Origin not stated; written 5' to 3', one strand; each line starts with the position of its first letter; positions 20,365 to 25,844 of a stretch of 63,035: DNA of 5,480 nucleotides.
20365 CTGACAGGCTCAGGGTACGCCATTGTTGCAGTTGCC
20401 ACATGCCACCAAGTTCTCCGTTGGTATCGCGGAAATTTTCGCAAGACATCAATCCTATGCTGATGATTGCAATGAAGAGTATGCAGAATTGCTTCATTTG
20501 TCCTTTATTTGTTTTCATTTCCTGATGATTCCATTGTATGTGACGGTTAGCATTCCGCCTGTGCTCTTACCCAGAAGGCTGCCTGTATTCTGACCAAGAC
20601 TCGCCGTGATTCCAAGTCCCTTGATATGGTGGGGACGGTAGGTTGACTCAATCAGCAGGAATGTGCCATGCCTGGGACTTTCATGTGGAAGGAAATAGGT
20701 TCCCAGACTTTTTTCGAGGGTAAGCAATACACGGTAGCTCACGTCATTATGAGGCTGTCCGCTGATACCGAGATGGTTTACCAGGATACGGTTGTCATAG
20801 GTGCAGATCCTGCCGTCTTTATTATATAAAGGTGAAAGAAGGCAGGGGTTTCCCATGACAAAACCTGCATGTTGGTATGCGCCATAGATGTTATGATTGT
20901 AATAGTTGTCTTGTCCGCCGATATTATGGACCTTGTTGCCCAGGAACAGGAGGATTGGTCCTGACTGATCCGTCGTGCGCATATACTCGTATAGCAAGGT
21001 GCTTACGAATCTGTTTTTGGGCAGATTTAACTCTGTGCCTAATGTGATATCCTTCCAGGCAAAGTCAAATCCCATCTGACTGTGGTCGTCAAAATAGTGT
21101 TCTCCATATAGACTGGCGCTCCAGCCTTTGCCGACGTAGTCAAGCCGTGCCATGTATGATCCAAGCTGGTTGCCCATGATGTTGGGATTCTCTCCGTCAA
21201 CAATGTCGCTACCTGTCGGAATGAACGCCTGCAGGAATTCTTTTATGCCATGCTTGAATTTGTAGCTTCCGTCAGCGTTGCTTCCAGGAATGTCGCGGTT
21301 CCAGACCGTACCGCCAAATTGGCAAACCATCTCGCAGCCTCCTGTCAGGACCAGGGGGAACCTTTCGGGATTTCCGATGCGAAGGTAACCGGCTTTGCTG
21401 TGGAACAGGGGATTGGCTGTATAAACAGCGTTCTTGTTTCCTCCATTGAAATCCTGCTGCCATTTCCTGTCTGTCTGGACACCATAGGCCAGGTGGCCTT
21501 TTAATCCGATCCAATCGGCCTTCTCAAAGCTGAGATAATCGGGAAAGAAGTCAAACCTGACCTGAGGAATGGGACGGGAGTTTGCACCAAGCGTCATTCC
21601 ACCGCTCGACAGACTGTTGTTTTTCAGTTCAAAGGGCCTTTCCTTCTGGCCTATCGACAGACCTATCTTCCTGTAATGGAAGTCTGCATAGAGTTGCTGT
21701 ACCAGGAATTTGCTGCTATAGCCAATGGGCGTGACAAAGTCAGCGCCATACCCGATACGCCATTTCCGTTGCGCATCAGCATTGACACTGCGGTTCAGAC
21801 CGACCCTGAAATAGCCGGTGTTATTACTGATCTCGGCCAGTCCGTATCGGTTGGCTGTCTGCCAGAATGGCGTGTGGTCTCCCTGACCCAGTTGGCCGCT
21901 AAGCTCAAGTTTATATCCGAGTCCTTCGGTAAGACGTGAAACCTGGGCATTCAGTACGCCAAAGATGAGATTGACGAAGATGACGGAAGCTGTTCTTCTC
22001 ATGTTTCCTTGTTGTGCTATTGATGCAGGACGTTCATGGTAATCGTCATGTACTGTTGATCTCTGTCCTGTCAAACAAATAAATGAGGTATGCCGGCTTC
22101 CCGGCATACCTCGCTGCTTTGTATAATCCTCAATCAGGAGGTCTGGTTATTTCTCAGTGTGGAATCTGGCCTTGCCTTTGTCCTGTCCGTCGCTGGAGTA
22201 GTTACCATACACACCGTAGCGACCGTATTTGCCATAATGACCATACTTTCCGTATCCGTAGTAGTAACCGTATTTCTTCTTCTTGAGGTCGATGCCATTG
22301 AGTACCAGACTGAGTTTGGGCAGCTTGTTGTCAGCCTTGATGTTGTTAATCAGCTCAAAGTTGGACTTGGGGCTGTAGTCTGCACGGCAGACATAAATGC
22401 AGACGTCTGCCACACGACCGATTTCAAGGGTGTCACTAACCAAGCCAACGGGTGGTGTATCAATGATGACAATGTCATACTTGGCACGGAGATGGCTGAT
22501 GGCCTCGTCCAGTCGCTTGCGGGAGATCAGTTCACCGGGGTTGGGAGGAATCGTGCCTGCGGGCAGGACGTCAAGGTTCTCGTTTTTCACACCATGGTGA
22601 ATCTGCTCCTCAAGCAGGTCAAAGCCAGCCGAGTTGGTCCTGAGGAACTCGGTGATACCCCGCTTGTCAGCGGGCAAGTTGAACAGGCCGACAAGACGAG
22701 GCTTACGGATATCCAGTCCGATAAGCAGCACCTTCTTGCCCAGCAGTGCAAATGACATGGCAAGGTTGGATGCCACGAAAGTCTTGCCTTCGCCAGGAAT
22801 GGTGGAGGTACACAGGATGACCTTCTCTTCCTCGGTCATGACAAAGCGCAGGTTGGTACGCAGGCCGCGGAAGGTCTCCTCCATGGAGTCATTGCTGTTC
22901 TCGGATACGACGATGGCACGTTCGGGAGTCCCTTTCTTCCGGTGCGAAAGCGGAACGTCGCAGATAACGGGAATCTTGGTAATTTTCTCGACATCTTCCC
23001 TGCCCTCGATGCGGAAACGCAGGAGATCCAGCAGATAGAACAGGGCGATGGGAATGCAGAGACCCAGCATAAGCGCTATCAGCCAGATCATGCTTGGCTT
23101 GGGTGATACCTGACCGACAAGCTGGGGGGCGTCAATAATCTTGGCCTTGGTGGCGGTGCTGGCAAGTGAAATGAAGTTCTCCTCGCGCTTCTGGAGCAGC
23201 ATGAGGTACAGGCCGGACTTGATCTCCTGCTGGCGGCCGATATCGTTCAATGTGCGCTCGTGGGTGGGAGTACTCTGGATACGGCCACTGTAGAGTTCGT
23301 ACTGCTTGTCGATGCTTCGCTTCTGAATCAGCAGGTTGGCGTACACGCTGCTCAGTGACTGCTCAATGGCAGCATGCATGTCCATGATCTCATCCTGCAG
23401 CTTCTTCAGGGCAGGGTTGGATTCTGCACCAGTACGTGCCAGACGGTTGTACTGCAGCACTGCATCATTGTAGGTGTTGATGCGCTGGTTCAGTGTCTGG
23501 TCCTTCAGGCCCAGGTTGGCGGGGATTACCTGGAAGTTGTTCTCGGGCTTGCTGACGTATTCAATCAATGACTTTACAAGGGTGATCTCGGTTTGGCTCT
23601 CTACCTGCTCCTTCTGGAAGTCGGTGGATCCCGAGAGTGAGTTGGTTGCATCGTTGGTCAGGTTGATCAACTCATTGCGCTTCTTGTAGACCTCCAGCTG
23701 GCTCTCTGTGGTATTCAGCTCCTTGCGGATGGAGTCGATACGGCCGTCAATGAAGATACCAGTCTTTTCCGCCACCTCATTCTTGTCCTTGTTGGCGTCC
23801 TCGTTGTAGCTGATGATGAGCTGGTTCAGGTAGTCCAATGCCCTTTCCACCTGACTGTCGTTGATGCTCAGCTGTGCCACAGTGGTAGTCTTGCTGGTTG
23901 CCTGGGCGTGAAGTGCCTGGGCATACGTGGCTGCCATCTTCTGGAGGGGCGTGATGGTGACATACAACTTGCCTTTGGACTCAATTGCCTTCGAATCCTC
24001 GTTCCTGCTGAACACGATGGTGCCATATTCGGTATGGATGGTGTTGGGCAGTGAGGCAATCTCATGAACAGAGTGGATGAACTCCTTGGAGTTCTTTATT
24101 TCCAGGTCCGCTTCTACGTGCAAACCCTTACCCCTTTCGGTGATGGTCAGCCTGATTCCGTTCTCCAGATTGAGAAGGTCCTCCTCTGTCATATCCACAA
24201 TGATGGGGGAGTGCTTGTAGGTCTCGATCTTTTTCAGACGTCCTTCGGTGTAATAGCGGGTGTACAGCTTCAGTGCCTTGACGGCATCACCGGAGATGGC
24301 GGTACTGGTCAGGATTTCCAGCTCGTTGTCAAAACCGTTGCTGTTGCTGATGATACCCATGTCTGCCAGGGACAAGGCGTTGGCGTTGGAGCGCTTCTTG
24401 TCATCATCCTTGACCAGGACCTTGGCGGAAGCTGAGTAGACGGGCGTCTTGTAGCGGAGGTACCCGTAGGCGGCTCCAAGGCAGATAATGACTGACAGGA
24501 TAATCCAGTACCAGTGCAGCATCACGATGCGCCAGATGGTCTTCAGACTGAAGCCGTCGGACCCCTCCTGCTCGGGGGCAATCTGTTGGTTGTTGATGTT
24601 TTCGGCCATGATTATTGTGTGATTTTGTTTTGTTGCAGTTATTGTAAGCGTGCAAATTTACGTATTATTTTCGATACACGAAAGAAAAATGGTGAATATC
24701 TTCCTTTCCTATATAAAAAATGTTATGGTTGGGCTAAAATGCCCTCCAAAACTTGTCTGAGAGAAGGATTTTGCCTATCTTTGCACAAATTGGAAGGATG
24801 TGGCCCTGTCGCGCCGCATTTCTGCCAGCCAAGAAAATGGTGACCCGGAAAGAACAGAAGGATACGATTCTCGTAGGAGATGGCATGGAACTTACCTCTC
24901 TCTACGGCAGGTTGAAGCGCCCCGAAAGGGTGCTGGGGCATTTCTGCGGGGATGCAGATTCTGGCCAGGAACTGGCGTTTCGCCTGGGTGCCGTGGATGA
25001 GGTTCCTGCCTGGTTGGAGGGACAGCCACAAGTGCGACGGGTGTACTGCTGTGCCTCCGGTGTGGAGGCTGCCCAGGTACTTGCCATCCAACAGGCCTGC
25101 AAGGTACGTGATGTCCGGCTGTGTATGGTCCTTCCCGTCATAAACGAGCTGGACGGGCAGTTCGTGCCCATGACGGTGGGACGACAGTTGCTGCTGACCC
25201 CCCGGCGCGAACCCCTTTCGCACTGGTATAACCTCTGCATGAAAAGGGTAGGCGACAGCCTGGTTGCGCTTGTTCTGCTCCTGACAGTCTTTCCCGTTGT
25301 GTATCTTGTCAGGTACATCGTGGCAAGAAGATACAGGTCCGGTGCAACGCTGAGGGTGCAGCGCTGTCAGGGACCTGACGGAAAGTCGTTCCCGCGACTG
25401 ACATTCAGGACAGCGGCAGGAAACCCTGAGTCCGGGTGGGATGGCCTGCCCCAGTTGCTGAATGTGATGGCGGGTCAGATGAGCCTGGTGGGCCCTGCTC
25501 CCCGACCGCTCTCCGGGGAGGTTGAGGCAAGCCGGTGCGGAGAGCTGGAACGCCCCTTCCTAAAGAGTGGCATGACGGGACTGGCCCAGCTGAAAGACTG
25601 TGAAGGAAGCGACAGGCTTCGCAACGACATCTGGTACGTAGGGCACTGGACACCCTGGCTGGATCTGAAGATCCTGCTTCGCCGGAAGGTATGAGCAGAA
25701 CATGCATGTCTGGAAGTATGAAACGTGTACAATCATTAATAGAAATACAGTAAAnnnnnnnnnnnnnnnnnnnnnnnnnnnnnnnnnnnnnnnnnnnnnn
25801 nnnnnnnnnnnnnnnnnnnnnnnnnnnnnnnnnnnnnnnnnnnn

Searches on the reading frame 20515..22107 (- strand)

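Call 19: search_protein_families(library=ncbifam, proteins=[window:20515-22107:-], max_evalue=10)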
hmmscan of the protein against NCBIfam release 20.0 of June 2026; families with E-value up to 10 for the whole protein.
window:20515-22107:- (530 aa): 0 families

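Call 49: search_protein_families(library=pfam, proteins=[window:20515-22107:-], max_evalue=0.0001)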
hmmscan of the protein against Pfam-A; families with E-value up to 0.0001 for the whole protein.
window:20515-22107:- (530 aa): 1 family
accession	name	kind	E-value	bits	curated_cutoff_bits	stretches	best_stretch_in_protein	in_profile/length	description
PF14052.12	Caps_assemb_Wzi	-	5.1e-09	36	30.1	1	99-421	47-307/392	Capsule assembly protein Wzi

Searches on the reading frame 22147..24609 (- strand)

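Call 13: search_protein_families(library=pfam, proteins=[window:22147-24609:-], max_evalue=0.001)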
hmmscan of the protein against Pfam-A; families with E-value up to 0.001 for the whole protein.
window:22147-24609:- (820 aa): 6 families
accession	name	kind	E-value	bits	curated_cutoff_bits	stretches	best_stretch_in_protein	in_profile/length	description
PF02706.20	Wzz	-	6.7e-12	46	25.5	1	19-111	2-89/91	Chain length determinant protein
PF13614.12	AAA_31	-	8.2e-12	45.9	27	1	596-746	2-153/177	AAA domain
PF13807.11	GNVR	-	2.6e-07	30.9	27.7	1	457-524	9-77/82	G-rich domain on putative tyrosine kinase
PF06564.18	CBP_BcsQ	-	9.3e-06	25.8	21.3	1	606-746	12-150/234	Cellulose biosynthesis protein BcsQ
PF01656.29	CbiA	-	3.5e-05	24.2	25.4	1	601-690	4-82/125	CobQ/CobB/MinD/ParA nucleotide binding domain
PF10609.15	ParA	-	0.00029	20.8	27.1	0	595-654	3-56/246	NUBPL iron-transfer P-loop NTPase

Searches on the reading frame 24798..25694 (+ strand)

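Call 13: search_protein_families(library=pfam, proteins=[window:24798-25694:+], max_evalue=0.001)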
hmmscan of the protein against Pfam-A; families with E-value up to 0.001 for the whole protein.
window:24798-25694:+ (298 aa): 1 family
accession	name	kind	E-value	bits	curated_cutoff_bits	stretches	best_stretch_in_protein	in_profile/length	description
PF02397.22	Bac_transf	-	5.3e-24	85.2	27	1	215-295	89-172/179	Bacterial sugar transferase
